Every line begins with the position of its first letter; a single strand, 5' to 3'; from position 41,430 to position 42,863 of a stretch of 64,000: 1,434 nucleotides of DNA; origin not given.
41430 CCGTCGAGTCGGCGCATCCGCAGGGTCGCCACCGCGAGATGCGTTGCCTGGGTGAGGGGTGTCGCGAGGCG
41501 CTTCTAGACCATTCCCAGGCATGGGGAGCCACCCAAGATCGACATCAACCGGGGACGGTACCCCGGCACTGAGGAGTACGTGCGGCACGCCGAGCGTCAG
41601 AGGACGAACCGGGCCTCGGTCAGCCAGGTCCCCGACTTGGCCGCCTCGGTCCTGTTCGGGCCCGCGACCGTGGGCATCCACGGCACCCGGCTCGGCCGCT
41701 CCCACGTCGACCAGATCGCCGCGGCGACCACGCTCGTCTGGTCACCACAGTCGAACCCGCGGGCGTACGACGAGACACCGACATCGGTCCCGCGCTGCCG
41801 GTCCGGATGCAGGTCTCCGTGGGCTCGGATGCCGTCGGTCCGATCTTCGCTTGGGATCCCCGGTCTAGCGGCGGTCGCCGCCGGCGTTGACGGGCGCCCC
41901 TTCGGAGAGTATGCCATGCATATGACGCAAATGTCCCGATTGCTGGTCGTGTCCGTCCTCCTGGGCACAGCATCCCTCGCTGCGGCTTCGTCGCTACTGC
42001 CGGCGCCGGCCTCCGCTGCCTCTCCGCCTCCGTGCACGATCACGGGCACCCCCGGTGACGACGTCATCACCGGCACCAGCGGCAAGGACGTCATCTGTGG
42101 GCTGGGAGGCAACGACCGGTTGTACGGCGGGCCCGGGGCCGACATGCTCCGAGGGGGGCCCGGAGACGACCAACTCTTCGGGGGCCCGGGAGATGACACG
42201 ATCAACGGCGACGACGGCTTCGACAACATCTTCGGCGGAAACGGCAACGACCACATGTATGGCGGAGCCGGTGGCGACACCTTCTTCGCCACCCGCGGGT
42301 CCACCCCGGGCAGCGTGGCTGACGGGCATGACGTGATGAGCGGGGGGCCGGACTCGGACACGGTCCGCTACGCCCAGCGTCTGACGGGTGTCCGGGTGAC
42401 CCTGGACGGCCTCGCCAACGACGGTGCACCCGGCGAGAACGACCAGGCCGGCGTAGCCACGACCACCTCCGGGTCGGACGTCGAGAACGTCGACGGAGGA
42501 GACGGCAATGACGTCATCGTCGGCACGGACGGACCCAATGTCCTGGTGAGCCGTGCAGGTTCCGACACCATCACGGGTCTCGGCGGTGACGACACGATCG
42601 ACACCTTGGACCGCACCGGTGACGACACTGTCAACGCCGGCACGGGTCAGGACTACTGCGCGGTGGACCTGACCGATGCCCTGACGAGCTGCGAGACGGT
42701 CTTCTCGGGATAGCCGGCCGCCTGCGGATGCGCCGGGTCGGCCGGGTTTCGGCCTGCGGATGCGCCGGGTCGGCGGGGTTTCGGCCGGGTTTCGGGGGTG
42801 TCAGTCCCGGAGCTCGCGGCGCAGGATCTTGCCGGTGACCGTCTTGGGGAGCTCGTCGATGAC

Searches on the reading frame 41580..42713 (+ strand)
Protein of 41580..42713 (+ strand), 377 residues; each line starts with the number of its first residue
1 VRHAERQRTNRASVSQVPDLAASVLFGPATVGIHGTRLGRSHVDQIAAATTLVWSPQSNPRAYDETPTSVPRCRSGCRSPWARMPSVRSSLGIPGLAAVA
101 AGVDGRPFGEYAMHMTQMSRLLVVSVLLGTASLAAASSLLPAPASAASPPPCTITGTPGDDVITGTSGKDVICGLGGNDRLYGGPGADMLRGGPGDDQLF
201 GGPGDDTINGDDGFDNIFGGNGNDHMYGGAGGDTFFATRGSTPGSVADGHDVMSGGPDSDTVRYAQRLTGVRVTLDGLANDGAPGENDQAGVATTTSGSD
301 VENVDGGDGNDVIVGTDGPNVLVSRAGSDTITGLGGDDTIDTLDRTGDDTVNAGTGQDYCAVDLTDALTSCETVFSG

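Call 47: search_protein_families(library=pfam, proteins=[window:41580-42713:+], max_evalue=0.00001)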
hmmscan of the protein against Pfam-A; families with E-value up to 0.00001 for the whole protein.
window:41580-42713:+ (377 aa): 1 family
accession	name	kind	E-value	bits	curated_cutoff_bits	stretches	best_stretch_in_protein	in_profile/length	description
PF00353.25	HemolysinCabind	-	5.6e-41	138.5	23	6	164-199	1-36/36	RTX calcium-binding nonapeptide repeat (4 copies)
